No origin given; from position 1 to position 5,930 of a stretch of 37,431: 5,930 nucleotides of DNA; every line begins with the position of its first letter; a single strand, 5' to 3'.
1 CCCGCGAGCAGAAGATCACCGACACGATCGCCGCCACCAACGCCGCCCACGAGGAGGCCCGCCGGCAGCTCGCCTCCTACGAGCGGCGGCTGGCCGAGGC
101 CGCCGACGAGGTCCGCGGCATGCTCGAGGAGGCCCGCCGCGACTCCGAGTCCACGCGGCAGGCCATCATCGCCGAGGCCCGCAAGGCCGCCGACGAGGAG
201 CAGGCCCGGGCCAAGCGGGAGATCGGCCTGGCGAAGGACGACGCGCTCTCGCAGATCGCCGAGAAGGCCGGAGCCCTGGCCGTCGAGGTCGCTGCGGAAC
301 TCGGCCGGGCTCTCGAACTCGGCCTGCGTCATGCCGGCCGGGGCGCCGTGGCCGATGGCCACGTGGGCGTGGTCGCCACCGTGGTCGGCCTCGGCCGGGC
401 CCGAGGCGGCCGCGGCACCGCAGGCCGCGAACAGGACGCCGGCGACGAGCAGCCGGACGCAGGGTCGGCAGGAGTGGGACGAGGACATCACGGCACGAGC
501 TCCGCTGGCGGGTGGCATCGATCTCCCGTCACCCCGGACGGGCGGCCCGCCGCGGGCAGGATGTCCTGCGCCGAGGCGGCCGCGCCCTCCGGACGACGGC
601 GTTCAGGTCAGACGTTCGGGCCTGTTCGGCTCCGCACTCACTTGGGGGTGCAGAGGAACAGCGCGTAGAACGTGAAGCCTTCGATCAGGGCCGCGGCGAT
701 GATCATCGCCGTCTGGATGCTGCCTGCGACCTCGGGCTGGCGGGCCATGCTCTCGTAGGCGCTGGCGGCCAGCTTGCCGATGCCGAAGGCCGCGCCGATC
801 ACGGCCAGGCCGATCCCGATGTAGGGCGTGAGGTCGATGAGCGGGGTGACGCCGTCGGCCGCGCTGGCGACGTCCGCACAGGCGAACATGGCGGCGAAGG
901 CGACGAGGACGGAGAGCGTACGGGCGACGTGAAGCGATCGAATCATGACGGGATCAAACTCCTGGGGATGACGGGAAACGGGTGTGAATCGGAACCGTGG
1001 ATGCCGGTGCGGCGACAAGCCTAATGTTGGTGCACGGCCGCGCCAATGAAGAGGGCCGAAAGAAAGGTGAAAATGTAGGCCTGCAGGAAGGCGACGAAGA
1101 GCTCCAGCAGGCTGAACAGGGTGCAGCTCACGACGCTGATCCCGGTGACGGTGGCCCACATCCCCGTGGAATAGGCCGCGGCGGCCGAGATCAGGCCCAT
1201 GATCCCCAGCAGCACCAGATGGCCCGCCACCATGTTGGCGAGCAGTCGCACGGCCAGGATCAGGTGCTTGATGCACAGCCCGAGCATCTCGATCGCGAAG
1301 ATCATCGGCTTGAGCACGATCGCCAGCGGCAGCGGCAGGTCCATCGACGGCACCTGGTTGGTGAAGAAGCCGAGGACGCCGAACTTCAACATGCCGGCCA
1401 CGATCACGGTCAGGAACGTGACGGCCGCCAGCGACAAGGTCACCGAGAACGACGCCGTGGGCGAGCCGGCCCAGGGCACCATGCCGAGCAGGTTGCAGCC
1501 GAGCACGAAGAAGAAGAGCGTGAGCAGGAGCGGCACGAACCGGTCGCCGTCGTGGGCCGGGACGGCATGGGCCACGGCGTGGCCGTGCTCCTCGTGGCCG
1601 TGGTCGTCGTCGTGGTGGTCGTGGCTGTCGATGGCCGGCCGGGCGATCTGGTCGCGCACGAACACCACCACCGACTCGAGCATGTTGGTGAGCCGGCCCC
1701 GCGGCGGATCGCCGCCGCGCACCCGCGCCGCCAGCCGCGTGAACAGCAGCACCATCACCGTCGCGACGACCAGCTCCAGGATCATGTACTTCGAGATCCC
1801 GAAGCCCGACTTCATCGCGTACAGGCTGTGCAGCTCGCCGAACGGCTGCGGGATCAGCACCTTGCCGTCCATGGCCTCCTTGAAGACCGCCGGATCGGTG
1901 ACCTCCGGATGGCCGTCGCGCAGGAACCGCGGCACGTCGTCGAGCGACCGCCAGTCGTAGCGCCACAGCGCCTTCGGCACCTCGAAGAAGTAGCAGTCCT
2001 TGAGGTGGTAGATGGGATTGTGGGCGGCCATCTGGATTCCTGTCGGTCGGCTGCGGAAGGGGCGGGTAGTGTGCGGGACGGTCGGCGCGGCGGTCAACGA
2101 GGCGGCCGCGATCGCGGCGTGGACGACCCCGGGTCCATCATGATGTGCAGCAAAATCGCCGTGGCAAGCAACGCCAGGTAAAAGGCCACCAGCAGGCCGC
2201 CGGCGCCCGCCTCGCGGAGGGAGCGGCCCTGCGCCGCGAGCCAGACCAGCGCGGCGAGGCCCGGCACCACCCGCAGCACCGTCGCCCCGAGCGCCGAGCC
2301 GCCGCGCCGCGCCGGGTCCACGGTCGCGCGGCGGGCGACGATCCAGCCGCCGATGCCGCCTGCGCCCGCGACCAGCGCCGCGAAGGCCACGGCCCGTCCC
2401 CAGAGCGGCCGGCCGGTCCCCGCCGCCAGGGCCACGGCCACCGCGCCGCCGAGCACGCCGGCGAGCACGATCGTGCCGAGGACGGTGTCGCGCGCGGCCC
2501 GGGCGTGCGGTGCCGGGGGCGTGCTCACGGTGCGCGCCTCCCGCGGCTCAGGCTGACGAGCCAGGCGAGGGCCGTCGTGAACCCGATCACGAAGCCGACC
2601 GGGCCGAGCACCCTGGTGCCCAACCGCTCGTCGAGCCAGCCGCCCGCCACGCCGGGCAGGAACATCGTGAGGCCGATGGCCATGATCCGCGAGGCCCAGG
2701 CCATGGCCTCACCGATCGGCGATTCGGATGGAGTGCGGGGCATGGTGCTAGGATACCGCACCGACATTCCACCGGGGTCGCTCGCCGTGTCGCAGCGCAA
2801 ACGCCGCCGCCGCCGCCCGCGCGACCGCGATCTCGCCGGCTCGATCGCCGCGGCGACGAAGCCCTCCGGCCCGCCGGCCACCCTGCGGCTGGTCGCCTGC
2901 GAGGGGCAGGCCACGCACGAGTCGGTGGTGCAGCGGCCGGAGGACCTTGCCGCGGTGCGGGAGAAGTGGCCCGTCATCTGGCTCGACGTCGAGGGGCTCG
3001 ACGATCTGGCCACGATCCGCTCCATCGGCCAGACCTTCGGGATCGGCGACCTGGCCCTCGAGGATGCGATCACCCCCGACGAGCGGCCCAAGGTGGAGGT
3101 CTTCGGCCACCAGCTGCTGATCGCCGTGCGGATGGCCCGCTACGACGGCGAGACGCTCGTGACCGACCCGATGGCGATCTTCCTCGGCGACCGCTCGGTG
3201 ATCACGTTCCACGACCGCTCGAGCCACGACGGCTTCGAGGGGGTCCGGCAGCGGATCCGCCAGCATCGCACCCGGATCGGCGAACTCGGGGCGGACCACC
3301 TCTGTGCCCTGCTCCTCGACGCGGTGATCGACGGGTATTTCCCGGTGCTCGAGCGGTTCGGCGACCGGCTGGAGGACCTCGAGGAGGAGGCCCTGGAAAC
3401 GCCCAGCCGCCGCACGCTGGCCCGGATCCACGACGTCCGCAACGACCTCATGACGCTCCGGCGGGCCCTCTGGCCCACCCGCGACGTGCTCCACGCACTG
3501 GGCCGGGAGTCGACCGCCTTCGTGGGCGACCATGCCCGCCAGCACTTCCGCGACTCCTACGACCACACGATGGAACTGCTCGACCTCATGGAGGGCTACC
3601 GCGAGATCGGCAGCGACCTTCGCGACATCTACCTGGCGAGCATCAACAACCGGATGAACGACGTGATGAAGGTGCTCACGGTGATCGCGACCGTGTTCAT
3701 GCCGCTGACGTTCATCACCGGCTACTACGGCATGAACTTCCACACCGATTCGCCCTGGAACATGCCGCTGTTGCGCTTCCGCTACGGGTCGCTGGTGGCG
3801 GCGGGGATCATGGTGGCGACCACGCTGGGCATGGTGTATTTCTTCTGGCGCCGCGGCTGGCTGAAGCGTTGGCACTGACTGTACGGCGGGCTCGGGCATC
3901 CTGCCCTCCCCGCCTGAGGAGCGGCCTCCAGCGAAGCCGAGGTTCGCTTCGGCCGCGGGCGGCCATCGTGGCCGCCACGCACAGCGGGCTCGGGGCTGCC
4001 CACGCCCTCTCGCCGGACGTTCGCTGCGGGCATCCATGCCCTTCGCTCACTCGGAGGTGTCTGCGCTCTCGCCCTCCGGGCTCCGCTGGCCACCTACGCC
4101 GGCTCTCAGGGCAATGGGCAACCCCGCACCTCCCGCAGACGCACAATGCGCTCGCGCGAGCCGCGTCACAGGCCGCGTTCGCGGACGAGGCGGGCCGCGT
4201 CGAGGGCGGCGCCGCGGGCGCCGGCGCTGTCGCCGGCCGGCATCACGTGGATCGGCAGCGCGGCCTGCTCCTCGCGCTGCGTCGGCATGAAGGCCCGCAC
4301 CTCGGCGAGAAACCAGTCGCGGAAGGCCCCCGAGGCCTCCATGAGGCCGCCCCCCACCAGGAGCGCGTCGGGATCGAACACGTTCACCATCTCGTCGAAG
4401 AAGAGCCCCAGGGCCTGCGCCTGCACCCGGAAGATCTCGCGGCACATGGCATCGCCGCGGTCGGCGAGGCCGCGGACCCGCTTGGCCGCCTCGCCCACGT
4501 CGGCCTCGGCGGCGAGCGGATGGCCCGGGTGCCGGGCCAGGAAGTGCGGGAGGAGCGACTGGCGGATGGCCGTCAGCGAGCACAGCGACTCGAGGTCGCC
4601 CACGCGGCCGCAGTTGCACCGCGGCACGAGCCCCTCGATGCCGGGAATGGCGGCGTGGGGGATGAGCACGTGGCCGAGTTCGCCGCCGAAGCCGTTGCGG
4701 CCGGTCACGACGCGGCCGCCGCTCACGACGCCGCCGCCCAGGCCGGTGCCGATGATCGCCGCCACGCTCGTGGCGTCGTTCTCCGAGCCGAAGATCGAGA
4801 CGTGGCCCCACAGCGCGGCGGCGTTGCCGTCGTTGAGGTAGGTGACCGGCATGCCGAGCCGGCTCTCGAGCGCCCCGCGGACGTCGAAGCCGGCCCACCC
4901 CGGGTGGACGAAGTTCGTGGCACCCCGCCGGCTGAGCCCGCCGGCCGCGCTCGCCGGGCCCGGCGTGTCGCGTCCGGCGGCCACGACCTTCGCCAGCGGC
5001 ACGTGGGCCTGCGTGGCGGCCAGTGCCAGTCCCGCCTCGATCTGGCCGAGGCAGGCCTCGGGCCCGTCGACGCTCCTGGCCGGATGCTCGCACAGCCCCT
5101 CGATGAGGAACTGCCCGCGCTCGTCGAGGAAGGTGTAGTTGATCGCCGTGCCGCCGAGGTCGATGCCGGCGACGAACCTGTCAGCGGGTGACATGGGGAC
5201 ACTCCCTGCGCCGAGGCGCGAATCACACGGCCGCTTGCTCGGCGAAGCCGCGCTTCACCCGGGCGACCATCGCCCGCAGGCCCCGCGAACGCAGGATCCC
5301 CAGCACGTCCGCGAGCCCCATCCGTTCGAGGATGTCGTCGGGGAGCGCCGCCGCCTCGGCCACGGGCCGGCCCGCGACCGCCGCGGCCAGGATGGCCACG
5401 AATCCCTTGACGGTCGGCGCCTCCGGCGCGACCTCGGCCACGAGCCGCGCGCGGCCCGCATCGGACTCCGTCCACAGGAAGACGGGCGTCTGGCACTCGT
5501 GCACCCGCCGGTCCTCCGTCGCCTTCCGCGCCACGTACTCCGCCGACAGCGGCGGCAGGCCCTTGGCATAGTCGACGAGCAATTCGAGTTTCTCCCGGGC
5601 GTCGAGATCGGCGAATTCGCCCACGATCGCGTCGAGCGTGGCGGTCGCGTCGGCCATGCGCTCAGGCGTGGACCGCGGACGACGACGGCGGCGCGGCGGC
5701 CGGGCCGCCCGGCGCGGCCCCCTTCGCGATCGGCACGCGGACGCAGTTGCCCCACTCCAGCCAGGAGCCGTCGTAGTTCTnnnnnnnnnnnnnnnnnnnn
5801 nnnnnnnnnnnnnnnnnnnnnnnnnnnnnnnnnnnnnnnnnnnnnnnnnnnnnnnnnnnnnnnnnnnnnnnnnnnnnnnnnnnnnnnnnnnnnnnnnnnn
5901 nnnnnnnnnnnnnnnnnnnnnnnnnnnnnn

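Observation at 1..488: Coding strand flips inside atpF near position 290: an apparent internal inversion of an essential ATP synthase gene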

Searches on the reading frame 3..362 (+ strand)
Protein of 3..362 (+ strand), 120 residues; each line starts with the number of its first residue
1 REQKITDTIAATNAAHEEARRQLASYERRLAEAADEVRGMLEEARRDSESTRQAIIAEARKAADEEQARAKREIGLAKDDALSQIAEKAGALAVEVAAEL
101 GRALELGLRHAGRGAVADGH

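Call 6: search_protein_families(library=pfam, proteins=[window:3-362:+], max_evalue=1)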
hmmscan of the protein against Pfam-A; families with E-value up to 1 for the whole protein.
seq(120 aa): 6 families
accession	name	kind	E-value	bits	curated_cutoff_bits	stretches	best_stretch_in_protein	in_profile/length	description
PF00430.23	ATP-synt_B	-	1.4e-10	41.8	28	1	1-98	31-128/132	ATP synthase B/B' CF(0)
PF03938.19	OmpH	-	0.0024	18.5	32.4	1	3-101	8-112/141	Outer membrane protein (OmpH-like)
PF05008.21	V-SNARE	-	0.041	14.8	25.9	1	5-72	19-86/92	Vesicle transport v-SNARE protein N-terminus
PF10186.14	ATG14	-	0.14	11.6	33.2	1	2-69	78-141/347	Vacuolar sorting 38 and autophagy-related subunit 14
PF23460.1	ZMYND8_CC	-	0.16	12.7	27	1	22-70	9-57/65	ZMYND8 protein coiled-coil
PF15346.11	ARGLU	-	0.56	10.5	27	1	3-78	58-129/149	Arginine and glutamate-rich 1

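Call 55: search_protein_families(library=ncbifam, proteins=[window:3-293:+], max_evalue=0.1)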
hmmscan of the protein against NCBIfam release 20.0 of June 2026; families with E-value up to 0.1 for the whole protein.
seq(97 aa): 14 families
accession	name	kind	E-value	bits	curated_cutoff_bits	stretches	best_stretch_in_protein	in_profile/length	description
NF009991.0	PRK13460.1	equivalog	8.2e-08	32.4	183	1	2-97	49-144/173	F0F1 ATP synthase subunit B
NF009992.0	PRK13461.1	equivalog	2.1e-07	30.6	127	1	1-96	37-132/159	F0F1 ATP synthase subunit B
NF009987.0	PRK13453.1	equivalog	8.1e-07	28.9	172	1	1-97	50-146/173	F0F1 ATP synthase subunit B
TIGR03321.1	alt_F1F0_F0_B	exception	1.6e-06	28.1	224.7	1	1-91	37-127/246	alternate F1F0 ATPase, F0 subunit B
TIGR01144.1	ATP_synt_b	equivalog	6.6e-06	26.1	65.5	1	1-97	27-123/147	F0F1 ATP synthase subunit B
NF011041.0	PRK14471.1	equivalog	6.6e-05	22.9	200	1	1-97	40-136/164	F0F1 ATP synthase subunit B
NF005607.0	PRK07353.1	equivalog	8.1e-05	22.4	131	1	1-94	52-145/155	F0F1 ATP synthase subunit B'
NF004412.0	PRK05759.1-3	equivalog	0.00049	20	156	1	1-97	59-155/185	F0F1 ATP synthase subunit B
NF011042.0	PRK14472.1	equivalog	0.0024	17.9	198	1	1-96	50-145/175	F0F1 ATP synthase subunit B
NF004411.0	PRK05759.1-2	equivalog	0.0044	17.1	131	1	1-97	36-132/156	F0F1 ATP synthase subunit B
NF006611.0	PRK09173.1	equivalog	0.011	15.8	195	1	1-97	34-130/159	F0F1 ATP synthase subunit B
TIGR00996.1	Mtu_fam_mce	paralog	0.024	13.8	140.5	1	2-55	229-282/291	MCE family protein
TIGR01220.1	Pmev_kin_Gr_pos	equivalog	0.05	12.7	165.7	1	15-93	236-314/358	phosphomevalonate kinase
NF011044.0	PRK14474.1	equivalog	0.077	12.4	339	1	1-91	37-127/258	F0F1 ATP synthase subunit B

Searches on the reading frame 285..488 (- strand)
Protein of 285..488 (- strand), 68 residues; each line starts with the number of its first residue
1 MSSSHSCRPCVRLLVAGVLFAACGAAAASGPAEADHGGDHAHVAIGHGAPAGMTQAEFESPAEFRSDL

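Call 43: find_homologous_proteins(query=window:285-488:-, max_evalue=1e-8)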
Query seq(68 aa): no candidate shares three 5-residue words with the query. No homologue found.

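Call 55: search_protein_families(library=ncbifam, proteins=[window:285-488:-], max_evalue=0.1)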
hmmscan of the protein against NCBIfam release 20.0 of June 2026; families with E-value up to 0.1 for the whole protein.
seq(68 aa): 0 families

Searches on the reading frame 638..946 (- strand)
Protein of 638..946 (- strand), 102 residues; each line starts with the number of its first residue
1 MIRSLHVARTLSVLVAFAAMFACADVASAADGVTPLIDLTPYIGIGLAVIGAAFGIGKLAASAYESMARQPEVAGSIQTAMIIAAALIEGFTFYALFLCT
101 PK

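Call 5: find_encoding_contigs(protein=window:638-946:-, flank=10000, max_places=10)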
Protein window:638-946:- (102 aa): no gene with exactly this product is on record in the collection.

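Call 6: search_protein_families(library=pfam, proteins=[window:638-946:-], max_evalue=1)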
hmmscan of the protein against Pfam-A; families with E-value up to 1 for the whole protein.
window:638-946:- (102 aa): 2 families
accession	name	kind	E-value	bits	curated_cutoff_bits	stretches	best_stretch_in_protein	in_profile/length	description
PF00137.26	ATP-synt_C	-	9e-12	45.5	24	1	43-96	5-54/60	ATP synthase subunit C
PF10003.15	DUF2244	-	0.12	12.6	27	1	3-69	5-68/138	Integral membrane protein (DUF2244)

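Call 55: search_protein_families(library=ncbifam, proteins=[window:638-946:-], max_evalue=0.1)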
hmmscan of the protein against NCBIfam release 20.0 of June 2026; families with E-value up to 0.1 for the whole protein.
window:638-946:- (102 aa): 16 families
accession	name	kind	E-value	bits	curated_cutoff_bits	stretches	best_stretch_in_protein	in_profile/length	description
TIGR01260.1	ATP_synt_c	equivalog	8.4e-14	51.4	43.95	1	48-97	1-50/58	ATP synthase F0 subunit C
NF005900.0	PRK07874.1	equivalog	3.5e-13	49.6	114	1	41-93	19-71/80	ATP synthase F0 subunit C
NF005363.0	PRK06876.1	equivalog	7.9e-13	48.1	71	1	42-94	13-65/80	F0F1 ATP synthase subunit C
NF009997.0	PRK13467.1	equivalog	3.6e-11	42.9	98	1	41-97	4-59/66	F0F1 ATP synthase subunit C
NF009999.0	PRK13471.1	equivalog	6e-11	42.4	124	1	37-98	12-77/85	F0F1 ATP synthase subunit C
NF009996.0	PRK13466.1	equivalog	1.5e-10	41.1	110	1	43-96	6-59/66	F0F1 ATP synthase subunit C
NF006295.0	PRK08482.1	equivalog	2e-10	41.2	135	1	15-98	9-93/105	F0F1 ATP synthase subunit C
NF005608.0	PRK07354.1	equivalog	4.4e-09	36.8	128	1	43-98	15-70/81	F0F1 ATP synthase subunit C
NF009998.0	PRK13468.1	equivalog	1.7e-08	34.7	116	1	43-97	17-71/88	F0F1 ATP synthase subunit C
NF005521.0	PRK07159.1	equivalog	9.8e-08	32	122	1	39-98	31-93/101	F0F1 ATP synthase subunit C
NF005733.0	PRK07558.1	equivalog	2.8e-07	30.6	85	1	41-98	7-67/75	F0F1 ATP synthase subunit C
TIGR03322.1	alt_F1F0_F0_C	exception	2.3e-06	28.1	130.85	1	42-96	15-69/86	alternate F1F0 ATPase, F0 subunit C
NF009995.0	PRK13464.1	equivalog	3.9e-06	27.4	168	1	43-93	21-71/101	F0F1 ATP synthase subunit B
NF004532.0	PRK05880.1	equivalog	0.0002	21.5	120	1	42-96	12-70/83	F0F1 ATP synthase subunit C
NF007200.0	PRK09621.1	equivalog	0.00092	19.2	108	1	18-97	61-135/141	ATP synthase subunit C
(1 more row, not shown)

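Call 59: list_cluster_members(proteins=[window:638-946:-, window:1021-2034:-, window:1021-2097:-, window:3-488:-, window:3-668:+, window:120-668:+, window:2094-2528:-])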
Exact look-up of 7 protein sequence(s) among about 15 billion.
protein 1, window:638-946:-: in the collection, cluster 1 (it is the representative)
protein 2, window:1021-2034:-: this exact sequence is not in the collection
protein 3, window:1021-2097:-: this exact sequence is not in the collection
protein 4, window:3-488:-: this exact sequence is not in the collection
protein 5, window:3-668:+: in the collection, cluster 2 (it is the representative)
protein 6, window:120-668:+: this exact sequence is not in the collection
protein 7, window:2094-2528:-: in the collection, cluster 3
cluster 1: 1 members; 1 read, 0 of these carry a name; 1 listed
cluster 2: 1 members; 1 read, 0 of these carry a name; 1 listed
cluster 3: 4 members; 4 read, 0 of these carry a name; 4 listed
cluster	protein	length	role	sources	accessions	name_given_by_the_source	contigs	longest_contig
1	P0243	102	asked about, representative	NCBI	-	-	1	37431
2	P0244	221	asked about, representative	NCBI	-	-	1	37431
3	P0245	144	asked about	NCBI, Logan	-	-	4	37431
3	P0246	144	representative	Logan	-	-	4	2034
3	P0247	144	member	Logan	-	-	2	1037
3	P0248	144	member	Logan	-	-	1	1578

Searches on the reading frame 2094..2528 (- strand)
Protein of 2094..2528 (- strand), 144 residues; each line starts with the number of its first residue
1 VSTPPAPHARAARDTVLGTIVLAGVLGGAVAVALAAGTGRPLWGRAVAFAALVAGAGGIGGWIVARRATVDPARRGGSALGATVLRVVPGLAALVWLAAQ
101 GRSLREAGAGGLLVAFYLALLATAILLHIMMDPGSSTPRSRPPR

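Call 6: search_protein_families(library=pfam, proteins=[window:2094-2528:-], max_evalue=1)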
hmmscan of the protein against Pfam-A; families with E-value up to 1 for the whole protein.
window:2094-2528:- (144 aa): 0 families

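Call 55: search_protein_families(library=ncbifam, proteins=[window:2094-2528:-], max_evalue=0.1)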
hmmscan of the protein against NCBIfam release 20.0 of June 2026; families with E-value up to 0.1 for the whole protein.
window:2094-2528:- (144 aa): 0 families

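Call 60: find_encoding_contigs(protein=window:2094-2528:-, flank=10000, max_places=10)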
Protein window:2094-2528:- (144 aa): 4 contigs read that carry it; 4 places shown.
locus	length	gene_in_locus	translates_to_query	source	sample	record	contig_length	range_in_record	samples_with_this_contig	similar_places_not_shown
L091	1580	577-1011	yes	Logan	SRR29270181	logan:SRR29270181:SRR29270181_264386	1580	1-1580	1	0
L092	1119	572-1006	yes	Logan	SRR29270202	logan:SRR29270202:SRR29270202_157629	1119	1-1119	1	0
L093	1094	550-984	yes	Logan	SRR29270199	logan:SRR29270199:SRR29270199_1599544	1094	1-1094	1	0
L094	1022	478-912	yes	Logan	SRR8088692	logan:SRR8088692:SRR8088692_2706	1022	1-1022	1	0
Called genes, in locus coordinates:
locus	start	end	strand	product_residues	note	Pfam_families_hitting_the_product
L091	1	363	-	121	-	?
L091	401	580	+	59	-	-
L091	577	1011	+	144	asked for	-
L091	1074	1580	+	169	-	?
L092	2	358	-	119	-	?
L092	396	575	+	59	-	-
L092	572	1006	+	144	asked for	-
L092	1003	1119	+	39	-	?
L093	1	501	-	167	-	?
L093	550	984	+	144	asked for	-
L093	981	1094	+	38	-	?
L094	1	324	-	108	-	?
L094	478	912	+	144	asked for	-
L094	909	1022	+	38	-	?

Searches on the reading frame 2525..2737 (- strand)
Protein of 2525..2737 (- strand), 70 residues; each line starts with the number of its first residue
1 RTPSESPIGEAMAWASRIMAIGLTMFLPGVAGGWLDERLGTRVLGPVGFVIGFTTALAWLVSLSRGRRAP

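Call 55: search_protein_families(library=ncbifam, proteins=[window:2525-2737:-], max_evalue=0.1)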
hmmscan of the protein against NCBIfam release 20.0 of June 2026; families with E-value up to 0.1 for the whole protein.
window:2525-2737:- (70 aa): 1 family
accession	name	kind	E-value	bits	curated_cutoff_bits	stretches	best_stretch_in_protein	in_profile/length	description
NF058603.1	SCO2097_fam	equivalog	0.015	15.6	110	1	9-66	39-89/129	SCO2097 family morphological protein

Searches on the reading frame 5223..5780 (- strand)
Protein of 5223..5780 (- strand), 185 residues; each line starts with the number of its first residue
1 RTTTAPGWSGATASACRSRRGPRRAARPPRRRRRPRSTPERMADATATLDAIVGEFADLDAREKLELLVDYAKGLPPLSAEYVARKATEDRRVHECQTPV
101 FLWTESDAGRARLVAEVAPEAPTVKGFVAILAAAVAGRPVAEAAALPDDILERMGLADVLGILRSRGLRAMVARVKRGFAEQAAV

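Call 23: search_protein_families(library=pfam, proteins=[window:5223-5780:-], max_evalue=0.001)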
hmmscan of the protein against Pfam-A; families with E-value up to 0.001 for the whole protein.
window:5223-5780:- (185 aa): 1 family
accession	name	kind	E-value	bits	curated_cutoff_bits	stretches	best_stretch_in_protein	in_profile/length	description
PF02657.20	SufE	-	4e-25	88.4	27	1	55-177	3-120/121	Fe-S metabolism associated domain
